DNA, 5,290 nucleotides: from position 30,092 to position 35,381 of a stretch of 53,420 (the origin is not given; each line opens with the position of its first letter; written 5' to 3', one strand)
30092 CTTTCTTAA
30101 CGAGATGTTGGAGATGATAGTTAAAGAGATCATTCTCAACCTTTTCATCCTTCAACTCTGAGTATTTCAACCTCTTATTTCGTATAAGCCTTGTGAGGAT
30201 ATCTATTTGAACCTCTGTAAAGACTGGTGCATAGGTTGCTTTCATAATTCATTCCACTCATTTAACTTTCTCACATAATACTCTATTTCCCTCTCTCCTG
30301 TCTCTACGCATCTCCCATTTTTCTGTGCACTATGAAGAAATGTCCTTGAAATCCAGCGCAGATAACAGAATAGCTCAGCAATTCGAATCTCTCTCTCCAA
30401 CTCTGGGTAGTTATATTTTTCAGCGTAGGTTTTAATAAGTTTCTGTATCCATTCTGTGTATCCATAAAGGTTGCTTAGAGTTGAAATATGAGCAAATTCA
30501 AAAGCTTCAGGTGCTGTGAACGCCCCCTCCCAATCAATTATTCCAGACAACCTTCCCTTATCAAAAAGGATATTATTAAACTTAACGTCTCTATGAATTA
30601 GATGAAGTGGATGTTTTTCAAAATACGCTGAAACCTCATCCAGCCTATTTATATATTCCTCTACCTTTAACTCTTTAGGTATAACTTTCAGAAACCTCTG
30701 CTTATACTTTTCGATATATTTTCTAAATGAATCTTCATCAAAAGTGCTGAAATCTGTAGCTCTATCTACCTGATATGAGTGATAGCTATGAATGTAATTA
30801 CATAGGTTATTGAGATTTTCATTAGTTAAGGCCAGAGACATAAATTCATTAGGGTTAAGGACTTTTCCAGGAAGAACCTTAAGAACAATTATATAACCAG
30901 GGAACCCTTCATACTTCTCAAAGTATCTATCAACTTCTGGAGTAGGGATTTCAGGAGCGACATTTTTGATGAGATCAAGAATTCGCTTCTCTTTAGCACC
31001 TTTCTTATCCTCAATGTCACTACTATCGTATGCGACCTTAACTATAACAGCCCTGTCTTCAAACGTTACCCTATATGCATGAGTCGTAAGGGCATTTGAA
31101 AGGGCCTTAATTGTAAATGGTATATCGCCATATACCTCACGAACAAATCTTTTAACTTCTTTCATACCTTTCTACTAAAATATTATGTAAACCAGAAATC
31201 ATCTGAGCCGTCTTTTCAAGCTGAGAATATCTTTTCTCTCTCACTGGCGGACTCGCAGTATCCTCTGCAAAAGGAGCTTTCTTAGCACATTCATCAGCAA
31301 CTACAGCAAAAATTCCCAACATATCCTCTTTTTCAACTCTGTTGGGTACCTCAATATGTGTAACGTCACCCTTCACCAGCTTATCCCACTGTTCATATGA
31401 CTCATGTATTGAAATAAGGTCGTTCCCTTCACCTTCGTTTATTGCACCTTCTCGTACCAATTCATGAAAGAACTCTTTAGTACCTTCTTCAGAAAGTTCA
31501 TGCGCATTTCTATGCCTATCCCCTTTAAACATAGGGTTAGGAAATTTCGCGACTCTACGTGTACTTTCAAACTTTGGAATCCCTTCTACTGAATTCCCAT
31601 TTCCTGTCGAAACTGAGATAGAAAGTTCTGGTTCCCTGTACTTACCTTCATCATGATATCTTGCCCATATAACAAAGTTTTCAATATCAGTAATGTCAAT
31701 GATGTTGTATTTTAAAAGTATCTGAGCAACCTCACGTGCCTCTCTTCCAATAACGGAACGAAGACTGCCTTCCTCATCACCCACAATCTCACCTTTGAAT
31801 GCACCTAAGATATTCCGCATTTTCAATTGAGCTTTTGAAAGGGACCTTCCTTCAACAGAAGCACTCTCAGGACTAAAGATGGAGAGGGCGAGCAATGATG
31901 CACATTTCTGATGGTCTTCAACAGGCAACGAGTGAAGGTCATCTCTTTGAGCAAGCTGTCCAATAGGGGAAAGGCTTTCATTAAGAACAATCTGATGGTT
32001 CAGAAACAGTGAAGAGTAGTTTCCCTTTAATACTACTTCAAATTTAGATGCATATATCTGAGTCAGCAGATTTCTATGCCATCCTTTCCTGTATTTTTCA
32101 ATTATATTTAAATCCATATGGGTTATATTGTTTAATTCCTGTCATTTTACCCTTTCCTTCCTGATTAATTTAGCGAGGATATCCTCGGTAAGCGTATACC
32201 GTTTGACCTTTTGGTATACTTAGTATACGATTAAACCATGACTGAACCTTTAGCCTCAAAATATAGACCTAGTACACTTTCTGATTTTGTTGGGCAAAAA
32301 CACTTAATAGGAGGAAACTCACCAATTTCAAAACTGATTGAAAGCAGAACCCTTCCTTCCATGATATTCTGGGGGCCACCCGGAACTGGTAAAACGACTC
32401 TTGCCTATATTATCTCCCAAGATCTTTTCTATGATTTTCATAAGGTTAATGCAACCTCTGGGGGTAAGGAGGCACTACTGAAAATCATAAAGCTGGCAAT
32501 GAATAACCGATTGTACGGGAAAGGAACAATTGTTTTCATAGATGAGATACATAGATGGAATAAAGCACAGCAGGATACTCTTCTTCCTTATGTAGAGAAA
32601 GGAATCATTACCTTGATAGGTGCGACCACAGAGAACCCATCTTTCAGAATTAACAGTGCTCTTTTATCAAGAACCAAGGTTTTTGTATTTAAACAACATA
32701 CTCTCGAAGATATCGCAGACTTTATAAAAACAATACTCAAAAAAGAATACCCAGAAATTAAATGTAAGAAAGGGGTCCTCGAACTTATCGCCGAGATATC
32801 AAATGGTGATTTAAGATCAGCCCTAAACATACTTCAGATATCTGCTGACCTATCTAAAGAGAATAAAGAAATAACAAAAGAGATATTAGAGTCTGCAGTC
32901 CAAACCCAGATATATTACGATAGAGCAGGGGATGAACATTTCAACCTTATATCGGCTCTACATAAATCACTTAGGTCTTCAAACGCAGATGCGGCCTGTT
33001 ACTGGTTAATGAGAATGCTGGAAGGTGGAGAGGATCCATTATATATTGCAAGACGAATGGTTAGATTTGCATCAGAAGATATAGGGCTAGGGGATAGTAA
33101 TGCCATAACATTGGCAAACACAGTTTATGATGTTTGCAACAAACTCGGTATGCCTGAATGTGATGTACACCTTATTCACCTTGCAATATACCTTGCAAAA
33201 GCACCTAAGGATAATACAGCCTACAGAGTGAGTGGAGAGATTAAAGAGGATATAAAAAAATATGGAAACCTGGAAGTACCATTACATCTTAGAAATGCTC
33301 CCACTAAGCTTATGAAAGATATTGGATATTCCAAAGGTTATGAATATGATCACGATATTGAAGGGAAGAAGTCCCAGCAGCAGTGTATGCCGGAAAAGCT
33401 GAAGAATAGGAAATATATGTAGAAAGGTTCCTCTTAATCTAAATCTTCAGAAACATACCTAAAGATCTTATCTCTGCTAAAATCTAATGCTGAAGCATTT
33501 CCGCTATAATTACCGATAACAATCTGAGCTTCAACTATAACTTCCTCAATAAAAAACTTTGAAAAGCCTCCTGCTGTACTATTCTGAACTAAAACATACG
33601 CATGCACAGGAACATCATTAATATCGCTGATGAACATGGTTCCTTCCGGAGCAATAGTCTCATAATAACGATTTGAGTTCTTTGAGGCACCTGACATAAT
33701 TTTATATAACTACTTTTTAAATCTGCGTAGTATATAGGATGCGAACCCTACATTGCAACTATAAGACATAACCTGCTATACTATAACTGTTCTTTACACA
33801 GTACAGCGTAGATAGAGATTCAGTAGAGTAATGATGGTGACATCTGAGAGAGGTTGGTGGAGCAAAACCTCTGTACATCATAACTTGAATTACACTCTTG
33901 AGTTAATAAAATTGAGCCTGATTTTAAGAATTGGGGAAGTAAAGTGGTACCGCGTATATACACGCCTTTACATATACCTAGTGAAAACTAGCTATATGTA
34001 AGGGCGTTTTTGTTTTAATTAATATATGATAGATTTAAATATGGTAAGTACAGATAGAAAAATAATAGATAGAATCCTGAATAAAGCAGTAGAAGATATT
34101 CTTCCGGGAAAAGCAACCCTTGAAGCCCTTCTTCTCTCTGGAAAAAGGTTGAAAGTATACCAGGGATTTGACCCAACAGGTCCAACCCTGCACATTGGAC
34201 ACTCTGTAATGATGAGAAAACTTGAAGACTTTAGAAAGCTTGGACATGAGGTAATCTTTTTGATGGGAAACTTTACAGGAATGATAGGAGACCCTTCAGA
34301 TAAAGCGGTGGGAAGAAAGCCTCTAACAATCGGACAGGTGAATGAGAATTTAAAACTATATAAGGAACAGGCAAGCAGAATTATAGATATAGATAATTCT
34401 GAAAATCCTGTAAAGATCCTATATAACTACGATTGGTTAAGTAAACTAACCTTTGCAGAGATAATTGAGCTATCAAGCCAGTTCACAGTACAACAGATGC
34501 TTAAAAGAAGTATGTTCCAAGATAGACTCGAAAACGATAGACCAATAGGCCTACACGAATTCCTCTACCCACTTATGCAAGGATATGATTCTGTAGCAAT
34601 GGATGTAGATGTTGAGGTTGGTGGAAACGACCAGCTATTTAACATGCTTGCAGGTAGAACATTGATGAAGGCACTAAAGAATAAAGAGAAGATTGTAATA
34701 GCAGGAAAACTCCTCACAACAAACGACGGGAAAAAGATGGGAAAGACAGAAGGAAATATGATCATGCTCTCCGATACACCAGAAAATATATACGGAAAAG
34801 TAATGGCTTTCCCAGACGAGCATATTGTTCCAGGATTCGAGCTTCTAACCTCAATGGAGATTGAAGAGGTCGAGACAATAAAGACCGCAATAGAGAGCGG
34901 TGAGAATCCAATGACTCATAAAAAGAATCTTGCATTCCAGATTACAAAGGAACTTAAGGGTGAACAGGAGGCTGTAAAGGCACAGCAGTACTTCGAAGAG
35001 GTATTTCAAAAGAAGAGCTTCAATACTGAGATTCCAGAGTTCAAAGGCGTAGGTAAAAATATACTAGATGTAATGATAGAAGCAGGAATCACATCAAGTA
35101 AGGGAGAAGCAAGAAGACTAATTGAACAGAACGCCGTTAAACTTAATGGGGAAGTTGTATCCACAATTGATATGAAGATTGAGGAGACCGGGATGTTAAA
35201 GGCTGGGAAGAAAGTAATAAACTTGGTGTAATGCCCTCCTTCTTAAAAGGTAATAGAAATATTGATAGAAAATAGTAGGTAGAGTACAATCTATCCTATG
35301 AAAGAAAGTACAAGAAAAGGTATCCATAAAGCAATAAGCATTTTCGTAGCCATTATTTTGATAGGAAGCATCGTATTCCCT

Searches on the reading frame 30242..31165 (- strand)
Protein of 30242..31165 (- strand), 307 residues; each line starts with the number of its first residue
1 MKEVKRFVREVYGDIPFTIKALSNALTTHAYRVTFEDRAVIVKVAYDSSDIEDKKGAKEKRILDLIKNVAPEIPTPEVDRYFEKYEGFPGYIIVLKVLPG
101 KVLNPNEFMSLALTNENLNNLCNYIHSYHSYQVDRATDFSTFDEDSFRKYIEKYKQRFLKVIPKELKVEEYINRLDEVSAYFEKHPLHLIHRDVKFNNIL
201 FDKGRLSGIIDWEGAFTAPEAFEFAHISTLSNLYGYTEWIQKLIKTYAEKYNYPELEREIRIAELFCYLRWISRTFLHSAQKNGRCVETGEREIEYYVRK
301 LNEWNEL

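Call 17: search_protein_families(library=pfam, proteins=[window:30242-31165:-], max_evalue=0.001)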
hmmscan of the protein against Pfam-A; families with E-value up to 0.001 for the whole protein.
window:30242-31165:- (307 aa): 1 family
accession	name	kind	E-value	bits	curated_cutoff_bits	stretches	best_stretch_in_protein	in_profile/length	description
PF01636.29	APH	-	2e-18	67.4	23.2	1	19-252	2-230/239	Phosphotransferase enzyme family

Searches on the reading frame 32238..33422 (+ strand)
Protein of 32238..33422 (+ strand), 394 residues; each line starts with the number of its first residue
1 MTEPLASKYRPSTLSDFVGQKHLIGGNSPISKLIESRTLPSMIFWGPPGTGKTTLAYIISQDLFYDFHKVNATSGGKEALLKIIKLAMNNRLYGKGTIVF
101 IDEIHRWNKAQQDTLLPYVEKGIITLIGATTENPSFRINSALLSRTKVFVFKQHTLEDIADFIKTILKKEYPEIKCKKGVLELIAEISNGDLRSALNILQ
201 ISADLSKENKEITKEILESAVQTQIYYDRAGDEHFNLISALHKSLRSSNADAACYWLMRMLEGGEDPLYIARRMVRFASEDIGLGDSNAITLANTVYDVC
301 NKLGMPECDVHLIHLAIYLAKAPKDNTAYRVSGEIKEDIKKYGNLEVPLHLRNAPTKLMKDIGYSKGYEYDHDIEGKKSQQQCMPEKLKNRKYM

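Call 17: search_protein_families(library=pfam, proteins=[window:32238-33422:+], max_evalue=0.001)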
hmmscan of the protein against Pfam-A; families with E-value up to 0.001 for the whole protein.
window:32238-33422:+ (394 aa): 10 families
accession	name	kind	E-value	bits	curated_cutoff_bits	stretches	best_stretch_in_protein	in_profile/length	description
PF12002.13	MgsA_C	-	4.7e-55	186.5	27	1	248-393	2-147/167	MgsA AAA+ ATPase C terminal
PF16193.11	AAA_assoc_2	-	2.6e-22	79.3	34.3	1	173-246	4-81/81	AAA C-terminal domain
PF00004.35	AAA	-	9.1e-15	55.7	21.2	1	42-151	1-128/131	ATPase family associated with various cellular activities (AAA)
PF05496.18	RuvB_N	-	6.3e-14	52.5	27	1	10-128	2-118/159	Holliday junction DNA helicase RuvB P-loop domain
PF07728.20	AAA_5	-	8.2e-07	29.6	22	1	42-130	2-101/139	AAA domain (dynein-related subfamily)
PF13173.12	AAA_14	-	6.3e-06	26.7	27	1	43-112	6-79/129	AAA domain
PF21960.2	RCF1-5-like_lid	-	3.8e-05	24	27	1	164-200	4-39/43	RCF1/5-like, AAA+ ATPase lid domain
PF22703.2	Cdc6_lid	-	6e-05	23.3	27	1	177-215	18-61/68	Cdc6 AAA+ ATPase-type lid domain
PF00158.32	Sigma54_activat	-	0.00018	21.7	20.2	0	95-142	93-141/168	Sigma-54 interaction domain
PF06068.19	TIP49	-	0.0007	19.3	23.8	0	16-68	25-79/347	TIP49 P-loop domain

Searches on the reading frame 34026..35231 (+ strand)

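Call 17: search_protein_families(library=pfam, proteins=[window:34026-35231:+], max_evalue=0.001)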
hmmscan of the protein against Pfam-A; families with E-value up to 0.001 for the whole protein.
window:34026-35231:+ (401 aa): 3 families
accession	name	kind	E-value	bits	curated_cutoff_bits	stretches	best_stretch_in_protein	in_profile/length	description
PF00579.31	tRNA-synt_1b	-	9.1e-68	229.1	21.1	1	40-328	4-292/292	tRNA synthetases class I (W and Y)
PF22421.1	SYY_C-terminal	-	1.6e-09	38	27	1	336-391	9-66/83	Tyrosine--tRNA ligase SYY-like C-terminal domain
PF01479.30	S4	-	2.6e-06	27.5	22.8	1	348-385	4-42/48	S4 domain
